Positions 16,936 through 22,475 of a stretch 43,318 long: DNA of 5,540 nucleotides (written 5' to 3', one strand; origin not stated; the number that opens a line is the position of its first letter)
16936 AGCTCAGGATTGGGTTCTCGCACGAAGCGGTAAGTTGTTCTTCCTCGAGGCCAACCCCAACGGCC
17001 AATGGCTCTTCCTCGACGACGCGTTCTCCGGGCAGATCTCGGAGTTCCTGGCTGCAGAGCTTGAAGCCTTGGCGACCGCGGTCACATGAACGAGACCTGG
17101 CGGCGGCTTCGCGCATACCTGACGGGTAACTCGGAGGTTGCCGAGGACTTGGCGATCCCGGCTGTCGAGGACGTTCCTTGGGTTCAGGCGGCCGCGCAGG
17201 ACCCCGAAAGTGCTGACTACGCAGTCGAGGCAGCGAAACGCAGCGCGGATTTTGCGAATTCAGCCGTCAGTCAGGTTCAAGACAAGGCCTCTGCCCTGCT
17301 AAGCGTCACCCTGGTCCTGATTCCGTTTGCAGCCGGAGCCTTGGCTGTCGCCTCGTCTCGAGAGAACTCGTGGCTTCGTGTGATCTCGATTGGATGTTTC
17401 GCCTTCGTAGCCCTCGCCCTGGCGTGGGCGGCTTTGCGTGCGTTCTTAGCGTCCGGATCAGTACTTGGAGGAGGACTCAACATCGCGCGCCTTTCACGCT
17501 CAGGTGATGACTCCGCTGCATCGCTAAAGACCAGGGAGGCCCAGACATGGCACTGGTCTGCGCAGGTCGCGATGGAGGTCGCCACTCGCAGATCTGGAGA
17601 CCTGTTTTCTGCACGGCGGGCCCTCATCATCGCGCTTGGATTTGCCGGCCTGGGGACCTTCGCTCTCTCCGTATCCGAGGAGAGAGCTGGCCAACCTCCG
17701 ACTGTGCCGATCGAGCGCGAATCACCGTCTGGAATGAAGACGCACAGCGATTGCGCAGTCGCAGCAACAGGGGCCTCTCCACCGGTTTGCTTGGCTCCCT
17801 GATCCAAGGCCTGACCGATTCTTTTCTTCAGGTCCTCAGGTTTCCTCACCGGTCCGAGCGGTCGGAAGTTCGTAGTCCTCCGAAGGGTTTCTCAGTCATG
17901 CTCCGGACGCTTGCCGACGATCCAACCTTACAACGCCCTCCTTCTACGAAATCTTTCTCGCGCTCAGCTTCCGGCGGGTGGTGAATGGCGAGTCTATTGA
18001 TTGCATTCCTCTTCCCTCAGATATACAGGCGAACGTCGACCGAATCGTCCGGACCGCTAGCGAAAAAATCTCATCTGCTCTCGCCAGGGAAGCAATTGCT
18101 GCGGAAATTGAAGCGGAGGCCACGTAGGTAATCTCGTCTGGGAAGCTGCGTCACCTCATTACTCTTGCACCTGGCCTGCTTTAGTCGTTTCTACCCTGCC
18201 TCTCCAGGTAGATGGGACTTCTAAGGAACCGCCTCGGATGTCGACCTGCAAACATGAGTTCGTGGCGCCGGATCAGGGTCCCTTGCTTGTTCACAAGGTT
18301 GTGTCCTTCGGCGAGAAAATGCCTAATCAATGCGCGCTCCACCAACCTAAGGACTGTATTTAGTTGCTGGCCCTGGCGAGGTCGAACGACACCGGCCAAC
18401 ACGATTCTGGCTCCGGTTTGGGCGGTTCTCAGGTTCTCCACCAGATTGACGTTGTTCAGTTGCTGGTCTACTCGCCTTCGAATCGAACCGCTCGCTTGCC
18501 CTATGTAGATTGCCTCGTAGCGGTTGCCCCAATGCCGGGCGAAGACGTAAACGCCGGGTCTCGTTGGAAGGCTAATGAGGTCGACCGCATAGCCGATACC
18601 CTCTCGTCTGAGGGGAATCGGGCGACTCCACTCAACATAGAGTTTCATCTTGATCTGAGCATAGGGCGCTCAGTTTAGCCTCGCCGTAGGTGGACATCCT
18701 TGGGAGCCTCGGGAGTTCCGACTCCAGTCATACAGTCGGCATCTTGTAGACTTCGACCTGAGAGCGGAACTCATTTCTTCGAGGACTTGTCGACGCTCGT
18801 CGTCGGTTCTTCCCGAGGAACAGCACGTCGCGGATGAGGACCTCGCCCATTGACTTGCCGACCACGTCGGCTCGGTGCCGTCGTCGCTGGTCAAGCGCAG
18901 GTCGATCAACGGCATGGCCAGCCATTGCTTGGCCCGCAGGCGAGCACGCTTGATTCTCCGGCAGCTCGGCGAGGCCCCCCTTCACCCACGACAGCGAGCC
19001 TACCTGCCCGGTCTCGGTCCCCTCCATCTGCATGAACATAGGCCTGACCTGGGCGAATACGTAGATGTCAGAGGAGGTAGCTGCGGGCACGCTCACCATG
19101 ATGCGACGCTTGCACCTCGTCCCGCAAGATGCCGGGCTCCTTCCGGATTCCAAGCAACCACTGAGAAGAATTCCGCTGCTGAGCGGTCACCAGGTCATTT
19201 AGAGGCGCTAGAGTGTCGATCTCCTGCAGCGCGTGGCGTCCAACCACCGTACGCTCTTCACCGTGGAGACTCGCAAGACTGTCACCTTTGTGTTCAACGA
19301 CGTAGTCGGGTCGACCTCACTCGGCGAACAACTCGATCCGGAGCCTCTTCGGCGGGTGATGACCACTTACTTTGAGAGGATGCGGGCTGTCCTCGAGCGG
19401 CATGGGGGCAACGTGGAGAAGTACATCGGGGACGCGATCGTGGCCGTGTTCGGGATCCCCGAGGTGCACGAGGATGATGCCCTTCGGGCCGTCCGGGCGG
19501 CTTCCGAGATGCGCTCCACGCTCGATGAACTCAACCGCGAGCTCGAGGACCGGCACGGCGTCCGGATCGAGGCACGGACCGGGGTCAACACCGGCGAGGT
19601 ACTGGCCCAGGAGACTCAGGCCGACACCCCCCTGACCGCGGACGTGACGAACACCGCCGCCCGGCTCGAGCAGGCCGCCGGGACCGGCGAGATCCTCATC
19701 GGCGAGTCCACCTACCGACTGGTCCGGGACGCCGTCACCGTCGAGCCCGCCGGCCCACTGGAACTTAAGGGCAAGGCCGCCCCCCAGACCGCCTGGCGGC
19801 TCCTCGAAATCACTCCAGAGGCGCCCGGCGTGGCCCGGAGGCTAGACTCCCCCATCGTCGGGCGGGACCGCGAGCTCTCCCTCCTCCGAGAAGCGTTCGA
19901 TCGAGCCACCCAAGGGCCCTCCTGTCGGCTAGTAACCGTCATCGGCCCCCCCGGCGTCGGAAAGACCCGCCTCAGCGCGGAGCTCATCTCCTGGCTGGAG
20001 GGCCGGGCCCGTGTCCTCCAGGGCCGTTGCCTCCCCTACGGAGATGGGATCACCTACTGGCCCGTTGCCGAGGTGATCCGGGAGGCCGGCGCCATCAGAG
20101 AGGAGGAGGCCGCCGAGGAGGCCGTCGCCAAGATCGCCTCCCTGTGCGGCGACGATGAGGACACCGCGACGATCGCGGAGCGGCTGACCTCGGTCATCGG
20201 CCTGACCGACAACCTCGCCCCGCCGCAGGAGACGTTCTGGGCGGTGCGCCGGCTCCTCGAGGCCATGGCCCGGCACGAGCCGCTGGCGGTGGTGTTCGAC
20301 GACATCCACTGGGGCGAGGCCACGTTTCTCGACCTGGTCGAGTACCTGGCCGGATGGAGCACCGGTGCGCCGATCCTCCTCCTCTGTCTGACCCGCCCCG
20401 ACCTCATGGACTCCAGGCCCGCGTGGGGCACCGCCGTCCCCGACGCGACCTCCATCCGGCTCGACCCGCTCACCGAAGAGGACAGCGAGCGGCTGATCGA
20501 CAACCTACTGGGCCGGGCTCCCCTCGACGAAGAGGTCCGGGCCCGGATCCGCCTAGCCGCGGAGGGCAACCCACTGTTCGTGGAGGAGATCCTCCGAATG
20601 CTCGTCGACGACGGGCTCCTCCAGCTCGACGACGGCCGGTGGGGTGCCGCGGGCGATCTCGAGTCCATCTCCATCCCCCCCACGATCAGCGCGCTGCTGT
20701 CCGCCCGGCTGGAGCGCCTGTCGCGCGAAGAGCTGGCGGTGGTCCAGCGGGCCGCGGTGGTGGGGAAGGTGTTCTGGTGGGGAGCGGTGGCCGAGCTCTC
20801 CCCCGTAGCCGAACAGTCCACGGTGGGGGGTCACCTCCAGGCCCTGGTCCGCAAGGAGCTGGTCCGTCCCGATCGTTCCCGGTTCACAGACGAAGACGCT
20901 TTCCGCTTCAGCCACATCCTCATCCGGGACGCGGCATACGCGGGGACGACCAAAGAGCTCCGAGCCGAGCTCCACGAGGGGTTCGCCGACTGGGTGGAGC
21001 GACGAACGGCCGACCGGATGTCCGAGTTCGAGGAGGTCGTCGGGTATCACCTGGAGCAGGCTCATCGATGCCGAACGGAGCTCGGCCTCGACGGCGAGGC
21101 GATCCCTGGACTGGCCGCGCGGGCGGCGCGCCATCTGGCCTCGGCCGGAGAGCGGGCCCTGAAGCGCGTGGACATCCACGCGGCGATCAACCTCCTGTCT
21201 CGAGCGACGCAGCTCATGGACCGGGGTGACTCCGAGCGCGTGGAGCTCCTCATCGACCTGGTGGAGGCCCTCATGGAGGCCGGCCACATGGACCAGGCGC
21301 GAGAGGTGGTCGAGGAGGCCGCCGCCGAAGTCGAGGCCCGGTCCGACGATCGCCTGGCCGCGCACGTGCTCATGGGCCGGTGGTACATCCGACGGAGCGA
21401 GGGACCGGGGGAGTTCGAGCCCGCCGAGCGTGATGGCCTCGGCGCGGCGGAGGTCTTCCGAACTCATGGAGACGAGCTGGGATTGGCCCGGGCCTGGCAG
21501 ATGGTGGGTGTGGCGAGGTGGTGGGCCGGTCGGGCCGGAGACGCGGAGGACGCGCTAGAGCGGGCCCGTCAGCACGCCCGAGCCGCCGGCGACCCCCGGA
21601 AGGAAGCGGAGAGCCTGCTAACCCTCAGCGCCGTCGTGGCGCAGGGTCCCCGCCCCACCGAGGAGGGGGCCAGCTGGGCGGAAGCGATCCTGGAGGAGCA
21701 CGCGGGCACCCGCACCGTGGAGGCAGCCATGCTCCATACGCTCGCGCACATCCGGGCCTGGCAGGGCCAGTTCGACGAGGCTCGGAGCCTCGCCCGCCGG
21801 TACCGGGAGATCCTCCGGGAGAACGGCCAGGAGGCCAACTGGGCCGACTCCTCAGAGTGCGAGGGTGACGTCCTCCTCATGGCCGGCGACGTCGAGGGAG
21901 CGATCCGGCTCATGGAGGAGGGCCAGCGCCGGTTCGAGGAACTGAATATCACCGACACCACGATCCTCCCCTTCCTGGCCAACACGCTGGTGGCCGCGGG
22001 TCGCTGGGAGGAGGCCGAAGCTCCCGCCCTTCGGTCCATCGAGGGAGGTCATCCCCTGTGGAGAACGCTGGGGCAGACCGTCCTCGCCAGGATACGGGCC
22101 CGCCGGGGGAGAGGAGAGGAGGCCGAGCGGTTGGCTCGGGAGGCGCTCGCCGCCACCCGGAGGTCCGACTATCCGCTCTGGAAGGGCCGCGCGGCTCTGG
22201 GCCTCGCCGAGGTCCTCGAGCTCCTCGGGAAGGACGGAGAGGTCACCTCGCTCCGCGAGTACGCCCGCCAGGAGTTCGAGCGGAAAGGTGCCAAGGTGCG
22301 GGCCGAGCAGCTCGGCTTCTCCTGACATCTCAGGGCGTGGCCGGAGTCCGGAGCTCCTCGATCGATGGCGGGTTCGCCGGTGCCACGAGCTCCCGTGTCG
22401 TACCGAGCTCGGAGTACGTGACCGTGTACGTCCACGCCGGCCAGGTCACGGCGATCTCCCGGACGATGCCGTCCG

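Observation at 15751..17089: Precursor peptide built from three complete leader-plus-core units, with an ATP-grasp ORF that may overlap the third unit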

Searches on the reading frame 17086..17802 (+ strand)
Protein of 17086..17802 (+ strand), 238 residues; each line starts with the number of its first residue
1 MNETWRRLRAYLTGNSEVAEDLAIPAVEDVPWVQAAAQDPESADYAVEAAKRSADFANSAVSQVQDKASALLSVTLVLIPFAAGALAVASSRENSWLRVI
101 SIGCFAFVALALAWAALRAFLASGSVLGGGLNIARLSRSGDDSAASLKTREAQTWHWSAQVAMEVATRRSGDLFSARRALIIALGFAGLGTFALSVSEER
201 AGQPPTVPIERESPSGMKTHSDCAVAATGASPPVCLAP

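Call 4: search_protein_families(library=pfam, proteins=[window:17086-17802:+], max_evalue=0.01)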
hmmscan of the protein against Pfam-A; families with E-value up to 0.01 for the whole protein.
window:17086-17802:+ (238 aa): 0 families

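Call 5: search_protein_families(library=ncbifam, proteins=[window:17086-17802:+], max_evalue=0.1)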
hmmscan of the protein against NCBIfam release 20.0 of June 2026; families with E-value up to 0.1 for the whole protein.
window:17086-17802:+ (238 aa): 0 families

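Call 6: search_protein_families(library=padloc, proteins=[window:17086-17802:+], max_evalue=0.01)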
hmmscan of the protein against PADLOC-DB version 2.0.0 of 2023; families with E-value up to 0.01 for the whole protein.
window:17086-17802:+ (238 aa): 1 family
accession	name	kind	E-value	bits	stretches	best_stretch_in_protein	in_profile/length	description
PDLC02363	PycTM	-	8.1e-05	20.5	1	48-120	7-79/154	-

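Call 48: search_protein_families(library=pfam, alignment_id=A2, max_evalue=1)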
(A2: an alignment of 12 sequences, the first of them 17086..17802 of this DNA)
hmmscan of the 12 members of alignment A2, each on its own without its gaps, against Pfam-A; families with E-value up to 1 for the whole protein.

A. member 1, window:17086-17802:+ (238 aa): 1 family
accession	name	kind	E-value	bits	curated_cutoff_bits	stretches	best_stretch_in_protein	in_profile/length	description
PF14292.12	SusE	-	0.16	12.6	25.2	1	26-67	33-74/106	SusE outer membrane protein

B. families by the number of members that match (of 12 scanned): 11 families
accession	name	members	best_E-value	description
PF00375.23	SDF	1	0.0028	Sodium:dicarboxylate symporter family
PF20990.2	DUF2207_C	1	0.018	Predicted membrane protein (DUF2207) C-terminal domain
PF23868.1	Mmc1_C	1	0.039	Mmc1 C-terminal domain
PF04087.19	DUF389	1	0.056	Domain of unknown function (DUF389)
PF09925.14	DUF2157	1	0.074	Predicted membrane protein (DUF2157)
PF10003.15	DUF2244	1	0.12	Integral membrane protein (DUF2244)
PF14292.12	SusE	1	0.16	SusE outer membrane protein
PF14362.11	DUF4407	1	0.31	Domain of unknown function (DUF4407)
PF08681.18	TacA1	1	0.32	Antitoxin TacA 1-like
PF14015.11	DUF4231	1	0.58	Protein of unknown function (DUF4231)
PF11239.13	DUF3040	1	0.64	Protein of unknown function (DUF3040)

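Call 49: search_protein_families(library=padloc, alignment_id=A2, max_evalue=0.1)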
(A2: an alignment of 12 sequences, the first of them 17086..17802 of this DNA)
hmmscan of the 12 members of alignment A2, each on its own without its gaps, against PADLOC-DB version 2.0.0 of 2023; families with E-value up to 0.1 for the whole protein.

A. member 1, window:17086-17802:+ (238 aa): 3 families
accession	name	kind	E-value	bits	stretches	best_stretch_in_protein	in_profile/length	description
PDLC02363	PycTM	-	8.1e-05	20.5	1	48-120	7-79/154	-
PDLC02364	PycTM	-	0.032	12.6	1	56-117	15-67/160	-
PDLC02365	PycTM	-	0.065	11.6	1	48-115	3-71/165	-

B. families by the number of members that match (of 12 scanned): 3 families
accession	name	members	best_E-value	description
PDLC02364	PycTM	2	0.0034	-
PDLC02363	PycTM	1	8.1e-05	-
PDLC02365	PycTM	1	0.065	-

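Call 55: find_homologous_proteins(query=window:17086-17802:+, max_evalue=0.001)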
Query window:17086-17802:+ (238 aa): 1 proteins with E <= 0.001 among 8000 candidates.
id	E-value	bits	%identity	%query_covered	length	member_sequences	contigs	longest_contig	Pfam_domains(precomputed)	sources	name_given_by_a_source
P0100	1.0e-144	498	100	100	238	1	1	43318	-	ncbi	-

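Call 56: find_homologous_proteins(query=A2, max_evalue=0.001)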
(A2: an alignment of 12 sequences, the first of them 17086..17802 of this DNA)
Query A2 (12 sequences) (238 aa, profile of the alignment): 4 proteins with E <= 0.001 among 8000 candidates.
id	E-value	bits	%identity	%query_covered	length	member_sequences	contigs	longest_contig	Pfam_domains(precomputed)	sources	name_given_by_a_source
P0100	1.5e-76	275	100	100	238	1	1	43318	-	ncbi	-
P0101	2.4e-69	251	32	86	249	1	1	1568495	-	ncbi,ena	-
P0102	1.6e-57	212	30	79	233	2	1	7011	-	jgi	-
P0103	5.7e-41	158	36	72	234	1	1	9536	-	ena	-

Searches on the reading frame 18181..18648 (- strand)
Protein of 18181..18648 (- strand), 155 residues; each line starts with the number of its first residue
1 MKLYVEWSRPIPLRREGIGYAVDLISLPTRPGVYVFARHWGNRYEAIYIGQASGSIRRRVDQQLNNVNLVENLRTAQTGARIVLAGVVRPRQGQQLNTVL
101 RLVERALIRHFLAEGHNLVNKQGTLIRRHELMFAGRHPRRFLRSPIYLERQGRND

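Call 4: search_protein_families(library=pfam, proteins=[window:18181-18648:-], max_evalue=0.01)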
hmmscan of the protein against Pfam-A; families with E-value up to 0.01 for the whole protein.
window:18181-18648:- (155 aa): 1 family
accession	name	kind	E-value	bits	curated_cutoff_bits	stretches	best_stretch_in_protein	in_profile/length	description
PF21934.1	Yop-YscD_ppl_3rd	-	0.003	17.7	24.3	1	56-101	2-47/64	YscD/CdsD-like Bon-like domain 3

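Call 5: search_protein_families(library=ncbifam, proteins=[window:18181-18648:-], max_evalue=0.1)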
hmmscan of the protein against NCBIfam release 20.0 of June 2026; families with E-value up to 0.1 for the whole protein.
window:18181-18648:- (155 aa): 8 families
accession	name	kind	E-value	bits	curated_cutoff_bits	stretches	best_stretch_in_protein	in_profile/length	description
NF005905.0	PRK07883.1-3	equivalog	0.00048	18.8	508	1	26-67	222-259/581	DEDD exonuclease domain-containing protein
NF005903.0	PRK07883.1-1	equivalog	0.0006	18.4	1038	1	26-68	244-282/642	DEDD exonuclease domain-containing protein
NF007833.0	PRK10545.1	equivalog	0.0019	17.4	367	1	25-87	29-88/289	excinuclease Cho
NF005907.0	PRK07883.1-5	equivalog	0.0023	16.4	454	1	26-62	226-258/584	DEDD exonuclease domain-containing protein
NF005906.0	PRK07883.1-4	equivalog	0.014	13.7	495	1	25-68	210-249/563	DEDD exonuclease domain-containing protein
TIGR00993.1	3a0901s04IAP86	subfamily_domain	0.018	13.2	660.7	1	49-138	276-359/763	chloroplast protein import component Toc86/159, G and M domains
NF011261.0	PRK14667.1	equivalog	0.059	11.9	818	1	26-68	12-49/567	excinuclease ABC subunit C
TIGR00194.1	uvrC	equivalog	0.071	11.8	285.45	1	23-68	4-45/574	excinuclease ABC subunit UvrC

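Call 6: search_protein_families(library=padloc, proteins=[window:18181-18648:-], max_evalue=0.01)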
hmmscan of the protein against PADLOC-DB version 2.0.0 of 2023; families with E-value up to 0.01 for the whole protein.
window:18181-18648:- (155 aa): 1 family
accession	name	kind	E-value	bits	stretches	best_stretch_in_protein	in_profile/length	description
PDLC04921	PDC-S14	-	0.0034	14.7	1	30-66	48-85/280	-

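Call 87: search_protein_families(library=pfam, proteins=[window:18181-18648:-], max_evalue=1)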
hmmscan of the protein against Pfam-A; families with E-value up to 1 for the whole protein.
window:18181-18648:- (155 aa): 2 families
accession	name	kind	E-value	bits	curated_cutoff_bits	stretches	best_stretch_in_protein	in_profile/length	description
PF21934.1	Yop-YscD_ppl_3rd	-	0.003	17.7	24.3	1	56-101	2-47/64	YscD/CdsD-like Bon-like domain 3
PF20815.3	GIY_YIG_2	-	0.058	13.8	22.4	1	42-67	29-55/153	GIY-YIG catalytic domain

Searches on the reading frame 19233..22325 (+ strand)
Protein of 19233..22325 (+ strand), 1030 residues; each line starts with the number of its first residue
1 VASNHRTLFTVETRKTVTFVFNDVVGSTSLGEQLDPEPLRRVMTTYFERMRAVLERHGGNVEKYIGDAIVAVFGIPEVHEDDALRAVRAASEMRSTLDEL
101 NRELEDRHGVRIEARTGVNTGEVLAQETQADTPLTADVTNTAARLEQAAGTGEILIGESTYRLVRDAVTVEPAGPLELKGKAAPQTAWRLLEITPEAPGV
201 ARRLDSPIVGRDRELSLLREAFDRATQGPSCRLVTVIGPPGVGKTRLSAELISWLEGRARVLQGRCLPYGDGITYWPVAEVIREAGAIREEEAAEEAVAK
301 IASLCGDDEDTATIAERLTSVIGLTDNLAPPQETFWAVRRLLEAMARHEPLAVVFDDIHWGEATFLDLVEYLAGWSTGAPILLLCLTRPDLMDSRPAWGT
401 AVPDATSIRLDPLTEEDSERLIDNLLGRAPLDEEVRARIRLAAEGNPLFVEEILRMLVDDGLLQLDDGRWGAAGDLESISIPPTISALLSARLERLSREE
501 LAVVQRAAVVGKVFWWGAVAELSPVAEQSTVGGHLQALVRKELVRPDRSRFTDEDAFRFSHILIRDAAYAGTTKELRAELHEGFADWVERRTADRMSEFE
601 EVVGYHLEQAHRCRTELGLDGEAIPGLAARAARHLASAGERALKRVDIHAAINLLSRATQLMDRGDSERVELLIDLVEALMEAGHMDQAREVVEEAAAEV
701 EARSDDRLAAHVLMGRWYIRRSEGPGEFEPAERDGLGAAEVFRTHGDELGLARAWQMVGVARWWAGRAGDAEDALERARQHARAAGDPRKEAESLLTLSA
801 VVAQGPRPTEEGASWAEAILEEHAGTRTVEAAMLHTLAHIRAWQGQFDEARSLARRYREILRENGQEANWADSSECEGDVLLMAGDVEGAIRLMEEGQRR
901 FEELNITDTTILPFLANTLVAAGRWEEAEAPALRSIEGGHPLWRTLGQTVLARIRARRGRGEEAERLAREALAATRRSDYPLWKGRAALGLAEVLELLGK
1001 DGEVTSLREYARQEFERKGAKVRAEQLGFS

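Call 4: search_protein_families(library=pfam, proteins=[window:19233-22325:+], max_evalue=0.01)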
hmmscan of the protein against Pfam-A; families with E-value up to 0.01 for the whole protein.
window:19233-22325:+ (1030 aa): 10 families
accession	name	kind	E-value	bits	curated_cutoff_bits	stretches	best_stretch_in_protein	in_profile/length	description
PF13191.12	AAA_16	-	1.1e-22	81.7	32.6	1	208-375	2-158/167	AAA ATPase domain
PF00211.25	Guanylate_cyc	-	3.4e-21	76.1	21.9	1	12-186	4-178/183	Adenylate and Guanylate cyclase catalytic domain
PF13424.12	TPR_12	-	5.1e-11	43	30.1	2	831-902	3-76/77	Tetratricopeptide repeat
PF14559.12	TPR_19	-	4.2e-09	37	25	1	647-699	6-54/68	Tetratricopeptide repeat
PF17874.7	TPR_MalT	-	1.8e-08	34.5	45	2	826-930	158-261/336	MalT-like TPR region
PF13401.12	AAA_22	-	4.9e-05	24.1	27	1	231-366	5-101/130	AAA domain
PF07719.23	TPR_2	-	0.00012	22.4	27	0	834-860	4-30/34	Tetratricopeptide repeat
PF13428.12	TPR_14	-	0.00029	21.7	23.5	0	671-699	2-30/44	Tetratricopeptide repeat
PF25058.1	ARM_TT21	-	0.0017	18.8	27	0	658-704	45-91/155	Tetratricopeptide repeat protein 21 ARM repeat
PF20720.3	nSTAND3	-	0.0045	17.1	27.2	0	231-257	17-43/155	Novel STAND NTPase 3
